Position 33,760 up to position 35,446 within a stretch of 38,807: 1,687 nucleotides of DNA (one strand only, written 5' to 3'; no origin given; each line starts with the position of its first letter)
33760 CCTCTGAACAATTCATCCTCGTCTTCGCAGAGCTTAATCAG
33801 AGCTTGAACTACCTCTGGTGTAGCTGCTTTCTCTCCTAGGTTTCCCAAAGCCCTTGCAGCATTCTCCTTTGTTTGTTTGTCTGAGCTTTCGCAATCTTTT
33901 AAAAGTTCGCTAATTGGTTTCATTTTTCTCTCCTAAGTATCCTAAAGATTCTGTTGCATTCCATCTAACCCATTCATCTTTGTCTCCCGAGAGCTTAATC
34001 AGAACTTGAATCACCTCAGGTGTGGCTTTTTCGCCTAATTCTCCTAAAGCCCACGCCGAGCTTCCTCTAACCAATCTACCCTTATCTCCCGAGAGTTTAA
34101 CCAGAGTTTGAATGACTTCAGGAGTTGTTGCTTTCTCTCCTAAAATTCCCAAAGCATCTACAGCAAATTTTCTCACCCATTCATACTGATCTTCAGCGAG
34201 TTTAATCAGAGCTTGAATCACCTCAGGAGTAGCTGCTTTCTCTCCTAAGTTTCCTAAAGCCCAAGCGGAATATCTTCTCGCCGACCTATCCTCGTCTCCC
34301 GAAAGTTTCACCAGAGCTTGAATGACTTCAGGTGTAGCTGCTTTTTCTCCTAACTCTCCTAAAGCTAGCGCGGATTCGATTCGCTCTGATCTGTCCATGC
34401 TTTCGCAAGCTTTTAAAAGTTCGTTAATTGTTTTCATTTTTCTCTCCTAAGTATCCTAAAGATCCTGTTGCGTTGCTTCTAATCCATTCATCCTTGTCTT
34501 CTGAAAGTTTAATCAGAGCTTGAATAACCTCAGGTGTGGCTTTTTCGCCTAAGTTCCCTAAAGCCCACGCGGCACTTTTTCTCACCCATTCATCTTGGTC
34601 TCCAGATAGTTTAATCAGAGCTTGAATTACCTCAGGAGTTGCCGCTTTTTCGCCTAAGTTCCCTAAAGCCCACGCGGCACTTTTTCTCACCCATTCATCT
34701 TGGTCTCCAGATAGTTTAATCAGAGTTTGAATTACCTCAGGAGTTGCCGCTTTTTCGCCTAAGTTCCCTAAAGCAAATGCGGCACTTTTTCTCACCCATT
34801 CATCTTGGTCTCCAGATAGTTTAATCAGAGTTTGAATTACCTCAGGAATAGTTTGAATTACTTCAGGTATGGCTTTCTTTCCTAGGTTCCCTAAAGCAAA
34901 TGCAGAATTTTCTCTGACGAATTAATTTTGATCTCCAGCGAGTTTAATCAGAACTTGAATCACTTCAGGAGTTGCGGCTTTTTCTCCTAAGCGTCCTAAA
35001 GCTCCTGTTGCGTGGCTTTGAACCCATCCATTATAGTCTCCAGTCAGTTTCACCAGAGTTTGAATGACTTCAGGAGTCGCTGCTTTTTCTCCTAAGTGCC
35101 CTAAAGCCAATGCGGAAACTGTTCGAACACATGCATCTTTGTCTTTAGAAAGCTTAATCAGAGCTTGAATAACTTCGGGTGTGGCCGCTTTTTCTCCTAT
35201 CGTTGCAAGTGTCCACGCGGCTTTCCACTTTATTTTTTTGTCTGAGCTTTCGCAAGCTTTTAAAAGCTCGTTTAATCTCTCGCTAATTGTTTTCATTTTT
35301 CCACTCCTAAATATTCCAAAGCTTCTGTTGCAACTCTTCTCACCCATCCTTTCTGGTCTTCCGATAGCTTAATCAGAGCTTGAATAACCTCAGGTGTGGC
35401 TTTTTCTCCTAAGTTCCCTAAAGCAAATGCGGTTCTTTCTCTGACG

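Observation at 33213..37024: A 3.8-kb head-to-tail array of six PBS-lyase/HEAT-like repeat genes (~35 units) takes up about 10% of the phage genome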

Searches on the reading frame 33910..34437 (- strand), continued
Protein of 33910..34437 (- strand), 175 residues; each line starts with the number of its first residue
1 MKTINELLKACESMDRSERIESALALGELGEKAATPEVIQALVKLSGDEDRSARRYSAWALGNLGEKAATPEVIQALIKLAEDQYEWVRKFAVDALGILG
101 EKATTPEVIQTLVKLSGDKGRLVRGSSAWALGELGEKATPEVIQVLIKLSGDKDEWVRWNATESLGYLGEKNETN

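Call 92: search_protein_families(library=pfam, proteins=[P0148, P0149, P0150, P0153, P0154, P0160, P0165], max_evalue=0.00001)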
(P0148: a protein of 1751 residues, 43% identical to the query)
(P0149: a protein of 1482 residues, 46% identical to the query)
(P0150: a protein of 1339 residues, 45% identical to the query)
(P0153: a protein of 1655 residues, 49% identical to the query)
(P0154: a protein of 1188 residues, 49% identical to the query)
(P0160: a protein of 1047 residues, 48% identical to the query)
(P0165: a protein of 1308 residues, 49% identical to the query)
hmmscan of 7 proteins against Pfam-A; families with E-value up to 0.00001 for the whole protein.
P0148 (1751 aa): 17 families
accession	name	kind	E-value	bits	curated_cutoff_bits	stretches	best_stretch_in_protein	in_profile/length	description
PF13646.12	HEAT_2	-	2.6e-60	201.1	27.7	7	1356-1444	4-86/88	HEAT repeats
PF02985.28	HEAT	-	9.7e-56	180.8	23.5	0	1387-1412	1-26/31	HEAT repeat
PF13513.12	HEAT_EZ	-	4.2e-35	120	27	1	1400-1448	1-55/55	HEAT-like repeat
PF12717.13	Cnd1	-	1e-24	87.9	26.4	0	1422-1483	22-85/162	non-SMC mitotic condensation complex subunit 1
PF01602.26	Adaptin_N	-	9.6e-21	74.4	37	1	1014-1307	93-401/524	Adaptin N terminal region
PF05729.18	NACHT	-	3.1e-19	69.8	26.7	1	474-636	2-164/167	NACHT domain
PF03130.22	HEAT_PBS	-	4.7e-18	64.1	20.9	0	1437-1467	1-27/27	PBS lyase HEAT-like repeat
PF22646.2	PPP2R1A-like_HEAT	-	6.4e-18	65.4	27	0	1421-1480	7-70/78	PPP2R1A-like HEAT repeat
PF00514.29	Arm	-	2.5e-13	50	20.6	0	1175-1202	12-39/41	Armadillo/beta-catenin-like repeat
PF11865.14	mTOR_dom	-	2.3e-12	47.6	27.6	0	1172-1204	7-40/160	Serine/threonine-protein kinase mTOR domain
PF25786.1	HEAT_GCN1_C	-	7e-12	46.1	27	0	1174-1237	26-93/151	GCN1-like, C-terminal HEAT repeats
PF21581.3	SCD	-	6.1e-10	39.7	27.5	0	1148-1167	38-57/75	Stromalin conservative domain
PF24714.1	TOR1L1_N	-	7.6e-10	39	43.3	0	1455-1528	81-167/281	TORTIFOLIA1 N-terminal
PF25767.1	ARM_TBCD_2nd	-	3.7e-08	33.5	29.7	0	1421-1470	77-129/245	Tubulin-specific chaperone D-like, ARM repeats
PF24987.1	HEAT_EF3_N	-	3.9e-08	33.9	32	0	984-1099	21-133/169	EF3 N-terminal HEAT repeat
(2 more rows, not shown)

P0149 (1482 aa): 25 families
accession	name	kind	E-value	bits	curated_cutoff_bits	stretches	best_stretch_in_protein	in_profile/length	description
PF13646.12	HEAT_2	-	2.2e-120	393.6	27.7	13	903-995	2-88/88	HEAT repeats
PF02985.28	HEAT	-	7e-101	320.8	23.5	0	1112-1139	2-29/31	HEAT repeat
PF13513.12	HEAT_EZ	-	6.4e-54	180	27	0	898-926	26-54/55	HEAT-like repeat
PF12717.13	Cnd1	-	1.2e-45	155.9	26.4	2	811-896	2-89/162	non-SMC mitotic condensation complex subunit 1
PF01602.26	Adaptin_N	-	2.1e-43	149.2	37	1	1321-1444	80-207/524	Adaptin N terminal region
PF20168.4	PDS5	-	1e-40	139.9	27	2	694-822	246-387/1053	Sister chromatid cohesion protein PDS5 protein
PF25786.1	HEAT_GCN1_C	-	1.3e-35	123.1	27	0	863-937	25-103/151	GCN1-like, C-terminal HEAT repeats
PF12755.13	Vac14_Fab1_bd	-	2.5e-33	115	22.1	0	722-778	24-86/97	Vacuolar 14 Fab1-binding region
PF10363.15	RTP1_C1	-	2e-29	102.4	25.9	0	1086-1154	10-83/112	Required for nuclear transport of RNA pol II C-terminus 1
PF25767.1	ARM_TBCD_2nd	-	3.7e-27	95.7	29.7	0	720-787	72-143/245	Tubulin-specific chaperone D-like, ARM repeats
PF12348.14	CLASP_N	-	7.3e-22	78.5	27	0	1286-1382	95-203/227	CLASP N terminal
PF24714.1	TOR1L1_N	-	1.2e-20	74.5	43.3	0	838-968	13-163/281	TORTIFOLIA1 N-terminal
PF25757.1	TPR_DNAAF5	-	9.4e-18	64.8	27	0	660-750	136-231/288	Dynein axonemal assembly factor 5-like, TPR repeats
PF05729.18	NACHT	-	2.5e-17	63.6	26.7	1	196-350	1-165/167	NACHT domain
PF08713.17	DNA_alkylation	-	4.8e-16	59.5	21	0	1120-1176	130-186/213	DNA alkylation repair enzyme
PF03130.22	HEAT_PBS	-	5.6e-10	39.2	20.9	0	916-940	1-25/27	PBS lyase HEAT-like repeat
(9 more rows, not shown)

P0150 (1339 aa): 32 families (the best 25 are shown)
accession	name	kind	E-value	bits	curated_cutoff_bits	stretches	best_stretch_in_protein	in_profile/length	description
PF13646.12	HEAT_2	-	4.3e-127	415.2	27.7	14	937-1030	1-88/88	HEAT repeats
PF02985.28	HEAT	-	3.1e-68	219.6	23.5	0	762-789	2-29/31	HEAT repeat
PF13513.12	HEAT_EZ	-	1.6e-44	150.1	27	0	965-996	23-54/55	HEAT-like repeat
PF01602.26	Adaptin_N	-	3.9e-44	151.5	37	2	655-1062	79-515/524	Adaptin N terminal region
PF12717.13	Cnd1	-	4.2e-37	128.1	26.4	2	860-966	16-130/162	non-SMC mitotic condensation complex subunit 1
PF25786.1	HEAT_GCN1_C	-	5.1e-31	108.2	27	0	1002-1069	24-96/151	GCN1-like, C-terminal HEAT repeats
PF12755.13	Vac14_Fab1_bd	-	2.2e-28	99.2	22.1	0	965-1009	22-65/97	Vacuolar 14 Fab1-binding region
PF10363.15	RTP1_C1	-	1.4e-25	90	25.9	0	1081-1160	5-93/112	Required for nuclear transport of RNA pol II C-terminus 1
PF20168.4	PDS5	-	2.6e-22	79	27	0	845-927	299-387/1053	Sister chromatid cohesion protein PDS5 protein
PF05729.18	NACHT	-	6.1e-20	72.2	26.7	1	87-239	3-165/167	NACHT domain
PF08713.17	DNA_alkylation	-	8.7e-18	65.2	21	1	1034-1177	48-187/213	DNA alkylation repair enzyme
PF22646.2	PPP2R1A-like_HEAT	-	2.3e-17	63.6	27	0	968-1020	5-57/78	PPP2R1A-like HEAT repeat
PF21581.3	SCD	-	1.2e-16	61.2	27.5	0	1152-1186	37-71/75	Stromalin conservative domain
PF03130.22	HEAT_PBS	-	2.1e-13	49.7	20.9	0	779-806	4-27/27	PBS lyase HEAT-like repeat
PF25757.1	TPR_DNAAF5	-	7.3e-13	48.8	27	0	969-1059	167-265/288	Dynein axonemal assembly factor 5-like, TPR repeats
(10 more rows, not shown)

P0153 (1655 aa): 24 families
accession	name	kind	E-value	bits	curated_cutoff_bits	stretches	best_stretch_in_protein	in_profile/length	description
PF13646.12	HEAT_2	-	6.3e-78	257.6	27.7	7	1404-1495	2-87/88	HEAT repeats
PF02985.28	HEAT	-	9e-72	230.5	23.5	0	1158-1185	2-29/31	HEAT repeat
PF13513.12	HEAT_EZ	-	2.3e-38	130.4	27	0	1170-1217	1-54/55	HEAT-like repeat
PF12717.13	Cnd1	-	1.4e-27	97.2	26.4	0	1312-1397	2-89/162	non-SMC mitotic condensation complex subunit 1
PF01602.26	Adaptin_N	-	1.5e-25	90.2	37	2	1237-1532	90-401/524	Adaptin N terminal region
PF12755.13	Vac14_Fab1_bd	-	7.8e-22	78.2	22.1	0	1536-1577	22-63/97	Vacuolar 14 Fab1-binding region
PF25786.1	HEAT_GCN1_C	-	4.1e-21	76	27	0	1152-1230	23-105/151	GCN1-like, C-terminal HEAT repeats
PF20168.4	PDS5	-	1.3e-19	70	27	0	1095-1183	293-387/1053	Sister chromatid cohesion protein PDS5 protein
PF22646.2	PPP2R1A-like_HEAT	-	1.9e-18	67.1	27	0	1154-1217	5-72/78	PPP2R1A-like HEAT repeat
PF08713.17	DNA_alkylation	-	8.1e-16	58.8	21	0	1260-1397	50-186/213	DNA alkylation repair enzyme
PF05729.18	NACHT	-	1.6e-15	57.8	26.7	1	465-618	2-165/167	NACHT domain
PF13676.11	TIR_2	-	2.3e-14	54.3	28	1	230-320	1-95/122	TIR domain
PF10363.15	RTP1_C1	-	4.5e-12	46.5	25.9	0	1267-1375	5-83/112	Required for nuclear transport of RNA pol II C-terminus 1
PF21581.3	SCD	-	9.1e-11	42.4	27.5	0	1122-1154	31-63/75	Stromalin conservative domain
PF24987.1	HEAT_EF3_N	-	1.2e-10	42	32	0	1226-1293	65-136/169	EF3 N-terminal HEAT repeat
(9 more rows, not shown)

P0154 (1188 aa): 32 families (the best 25 are shown)
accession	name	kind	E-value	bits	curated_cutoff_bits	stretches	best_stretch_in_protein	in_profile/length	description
PF13646.12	HEAT_2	-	5.7e-106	347.5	27.7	10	758-824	1-64/88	HEAT repeats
PF02985.28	HEAT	-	3.1e-85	272.3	23.5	0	968-996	2-30/31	HEAT repeat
PF13513.12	HEAT_EZ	-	1.5e-57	191.6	27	0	895-923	27-55/55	HEAT-like repeat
PF25786.1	HEAT_GCN1_C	-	5.9e-48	163.2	27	0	957-1030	18-96/151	GCN1-like, C-terminal HEAT repeats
PF12755.13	Vac14_Fab1_bd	-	7.5e-44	148.7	22.1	0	682-741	23-88/97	Vacuolar 14 Fab1-binding region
PF12717.13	Cnd1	-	4.8e-41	141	26.4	1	893-974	18-100/162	non-SMC mitotic condensation complex subunit 1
PF01602.26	Adaptin_N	-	1.4e-36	126.6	37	4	545-732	228-423/524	Adaptin N terminal region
PF00514.29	Arm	-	1.7e-25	88.6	20.6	0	1072-1098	13-39/41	Armadillo/beta-catenin-like repeat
PF20168.4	PDS5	-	7.8e-25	87.3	27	0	966-1098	242-387/1053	Sister chromatid cohesion protein PDS5 protein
PF05729.18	NACHT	-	3.5e-20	72.9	26.7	1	92-246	2-166/167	NACHT domain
PF25757.1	TPR_DNAAF5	-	4e-19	69.3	27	0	755-851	126-231/288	Dynein axonemal assembly factor 5-like, TPR repeats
PF03130.22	HEAT_PBS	-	1.4e-18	65.7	20.9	0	1017-1047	1-27/27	PBS lyase HEAT-like repeat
PF24714.1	TOR1L1_N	-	4.5e-18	66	43.3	0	908-1064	53-239/281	TORTIFOLIA1 N-terminal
PF10363.15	RTP1_C1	-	1.8e-17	63.8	25.9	0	695-806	8-89/112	Required for nuclear transport of RNA pol II C-terminus 1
PF25767.1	ARM_TBCD_2nd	-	3.7e-13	49.9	29.7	0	1033-1102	74-147/245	Tubulin-specific chaperone D-like, ARM repeats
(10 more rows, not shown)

P0160 (1047 aa): 9 families
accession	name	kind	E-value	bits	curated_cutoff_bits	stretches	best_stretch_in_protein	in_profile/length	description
PF13646.12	HEAT_2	-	3e-40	136.8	27.7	5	856-947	2-87/88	HEAT repeats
PF02985.28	HEAT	-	2e-27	93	23.5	0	681-708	1-28/31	HEAT repeat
PF03130.22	HEAT_PBS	-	1.5e-22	77.9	20.9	0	834-864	1-27/27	PBS lyase HEAT-like repeat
PF13513.12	HEAT_EZ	-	5.8e-16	59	27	0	663-707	5-55/55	HEAT-like repeat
PF25767.1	ARM_TBCD_2nd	-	2.8e-09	37.2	29.7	0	680-709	77-106/245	Tubulin-specific chaperone D-like, ARM repeats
PF24492.1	HEAT_ECM29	-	2.1e-08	34.9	27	0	817-849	111-143/160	Proteasome adapter and scaffold protein ECM29, HEAT-repeat domain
PF25786.1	HEAT_GCN1_C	-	2.6e-08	34.4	27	0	780-847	23-96/151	GCN1-like, C-terminal HEAT repeats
PF05729.18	NACHT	-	1.9e-07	31.5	26.7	1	131-337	3-166/167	NACHT domain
PF24987.1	HEAT_EF3_N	-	1.6e-06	28.6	32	0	750-841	66-168/169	EF3 N-terminal HEAT repeat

P0165 (1308 aa): 18 families
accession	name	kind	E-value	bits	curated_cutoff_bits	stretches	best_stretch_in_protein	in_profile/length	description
PF13646.12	HEAT_2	-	5.4e-74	245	27.7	6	1001-1089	1-82/88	HEAT repeats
PF02985.28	HEAT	-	3e-70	225.8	23.5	0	896-924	2-30/31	HEAT repeat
PF13513.12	HEAT_EZ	-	5.6e-58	192.9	27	0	891-921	25-55/55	HEAT-like repeat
PF12717.13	Cnd1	-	6.5e-36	124.3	26.4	2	945-1030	2-89/162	non-SMC mitotic condensation complex subunit 1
PF25786.1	HEAT_GCN1_C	-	9.3e-36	123.6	27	0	1096-1176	19-103/151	GCN1-like, C-terminal HEAT repeats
PF00514.29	Arm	-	3.1e-32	110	20.6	0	653-675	16-38/41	Armadillo/beta-catenin-like repeat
PF12755.13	Vac14_Fab1_bd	-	5.5e-24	85.1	22.1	0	994-1054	22-88/97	Vacuolar 14 Fab1-binding region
PF01602.26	Adaptin_N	-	2.7e-23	82.8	37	2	787-1003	263-491/524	Adaptin N terminal region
PF25767.1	ARM_TBCD_2nd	-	4.6e-22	79.1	29.7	0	891-953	74-140/245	Tubulin-specific chaperone D-like, ARM repeats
PF25757.1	TPR_DNAAF5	-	3.6e-17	62.9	27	0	787-883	166-270/288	Dynein axonemal assembly factor 5-like, TPR repeats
PF05729.18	NACHT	-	7.5e-17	62.1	26.7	1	195-351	2-166/167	NACHT domain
PF20168.4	PDS5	-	2.1e-12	46.2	27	0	825-955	243-386/1053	Sister chromatid cohesion protein PDS5 protein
PF24492.1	HEAT_ECM29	-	3e-12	47.4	27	0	892-936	110-153/160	Proteasome adapter and scaffold protein ECM29, HEAT-repeat domain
PF03130.22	HEAT_PBS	-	3.9e-12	45.8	20.9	0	875-905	1-27/27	PBS lyase HEAT-like repeat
PF19688.4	DUF6189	-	1.5e-11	44.9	25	0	1137-1210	10-84/102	Family of unknown function (DUF6189)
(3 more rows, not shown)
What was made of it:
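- NLR link: in an exhaustive phmmer search of 1.84 billion representatives, 7 of 7 top hits checked are NACHT plus HEAT, some with TIR or ART domains (call 92).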

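Call 96: list_cluster_members(proteins=[P0174, P0148, P0153, P0154, P0160, P0163, P0202, P0224, P0149, P0150])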
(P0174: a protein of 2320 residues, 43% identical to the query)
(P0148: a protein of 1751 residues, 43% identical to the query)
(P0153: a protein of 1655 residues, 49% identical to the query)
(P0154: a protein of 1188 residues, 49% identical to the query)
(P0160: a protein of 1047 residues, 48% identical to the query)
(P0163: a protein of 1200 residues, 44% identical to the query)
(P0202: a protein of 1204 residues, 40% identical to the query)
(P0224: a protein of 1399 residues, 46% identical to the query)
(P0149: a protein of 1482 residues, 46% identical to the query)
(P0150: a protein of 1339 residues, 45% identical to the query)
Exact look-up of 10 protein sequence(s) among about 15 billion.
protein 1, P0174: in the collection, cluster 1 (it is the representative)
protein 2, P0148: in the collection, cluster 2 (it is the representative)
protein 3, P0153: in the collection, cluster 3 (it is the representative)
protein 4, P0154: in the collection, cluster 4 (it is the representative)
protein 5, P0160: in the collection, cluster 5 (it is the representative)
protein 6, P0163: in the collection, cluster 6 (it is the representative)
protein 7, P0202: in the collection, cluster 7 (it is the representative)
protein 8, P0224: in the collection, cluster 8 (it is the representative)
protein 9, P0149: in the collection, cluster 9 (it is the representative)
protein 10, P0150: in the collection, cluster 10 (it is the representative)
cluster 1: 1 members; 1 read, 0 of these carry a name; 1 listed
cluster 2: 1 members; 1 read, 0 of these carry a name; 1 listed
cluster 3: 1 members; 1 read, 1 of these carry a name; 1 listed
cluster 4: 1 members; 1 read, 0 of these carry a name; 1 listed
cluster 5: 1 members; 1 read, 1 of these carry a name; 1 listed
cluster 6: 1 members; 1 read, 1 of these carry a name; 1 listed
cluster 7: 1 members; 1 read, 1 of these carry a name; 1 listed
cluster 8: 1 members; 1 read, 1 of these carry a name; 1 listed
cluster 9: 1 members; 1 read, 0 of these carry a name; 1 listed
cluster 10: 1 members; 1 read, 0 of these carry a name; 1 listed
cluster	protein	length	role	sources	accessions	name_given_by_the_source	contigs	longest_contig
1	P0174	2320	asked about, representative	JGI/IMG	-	-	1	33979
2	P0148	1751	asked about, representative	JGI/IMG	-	-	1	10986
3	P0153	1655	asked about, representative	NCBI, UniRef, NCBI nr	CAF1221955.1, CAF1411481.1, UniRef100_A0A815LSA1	unnamed protein product [Adineta ricciae] | NAD(P)(+)--arginine ADP-ribosyltransferase n=1 Tax=Adineta ricciae TaxID=249248 ...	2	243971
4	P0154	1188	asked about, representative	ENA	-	-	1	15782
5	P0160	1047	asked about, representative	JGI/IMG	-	HEAT repeat protein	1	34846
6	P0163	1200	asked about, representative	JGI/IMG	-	HEAT repeat protein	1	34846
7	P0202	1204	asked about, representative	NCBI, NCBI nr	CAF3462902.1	unnamed protein product [Rotaria sp. Silwood1]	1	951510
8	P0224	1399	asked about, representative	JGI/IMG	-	HEAT repeat protein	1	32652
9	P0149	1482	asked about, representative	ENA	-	-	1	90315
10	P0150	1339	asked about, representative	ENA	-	-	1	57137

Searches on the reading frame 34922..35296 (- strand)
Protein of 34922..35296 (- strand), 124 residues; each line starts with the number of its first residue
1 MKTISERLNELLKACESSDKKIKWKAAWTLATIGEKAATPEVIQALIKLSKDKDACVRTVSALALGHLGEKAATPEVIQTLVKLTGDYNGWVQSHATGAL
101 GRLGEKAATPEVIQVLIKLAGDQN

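Call 6: search_protein_families(library=pfam, proteins=[window:34922-35296:-], max_evalue=0.01)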
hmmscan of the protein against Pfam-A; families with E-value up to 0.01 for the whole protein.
window:34922-35296:- (124 aa): 12 families
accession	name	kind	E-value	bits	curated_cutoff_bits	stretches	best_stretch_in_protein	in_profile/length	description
PF13646.12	HEAT_2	-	3e-18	66.3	27.7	2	9-75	2-65/88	HEAT repeats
PF03130.22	HEAT_PBS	-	2.9e-11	43.1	20.9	0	23-51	2-26/27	PBS lyase HEAT-like repeat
PF02985.28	HEAT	-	2.1e-09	37.2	23.5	1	42-71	1-30/31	HEAT repeat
PF13513.12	HEAT_EZ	-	6.7e-08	33.3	27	0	8-33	30-55/55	HEAT-like repeat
PF01602.26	Adaptin_N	-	6.5e-06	25.4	37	1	9-116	82-192/524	Adaptin N terminal region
PF12348.14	CLASP_N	-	8.6e-05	22.6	27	1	8-63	96-152/227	CLASP N terminal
PF00514.29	Arm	-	0.0015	19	20.6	0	42-68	13-39/41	Armadillo/beta-catenin-like repeat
PF24140.1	TPR_TNPO3_IPO13_3rd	-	0.0017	19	27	0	39-80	4-46/89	Transportin-3/Importin-13 third TPR domain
PF21547.3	TTI1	-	0.0019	18.5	27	0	15-86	8-75/90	TELO2-interacting protein 1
PF12717.13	Cnd1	-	0.0026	18.3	26.4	1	26-117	6-98/162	non-SMC mitotic condensation complex subunit 1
PF25767.1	ARM_TBCD_2nd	-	0.0031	17.4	29.7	0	3-80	74-156/245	Tubulin-specific chaperone D-like, ARM repeats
PF12170.13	DNA_pol3_tau_5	-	0.0043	17.7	28.8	0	35-70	3-38/142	DNA polymerase III tau subunit V interacting with alpha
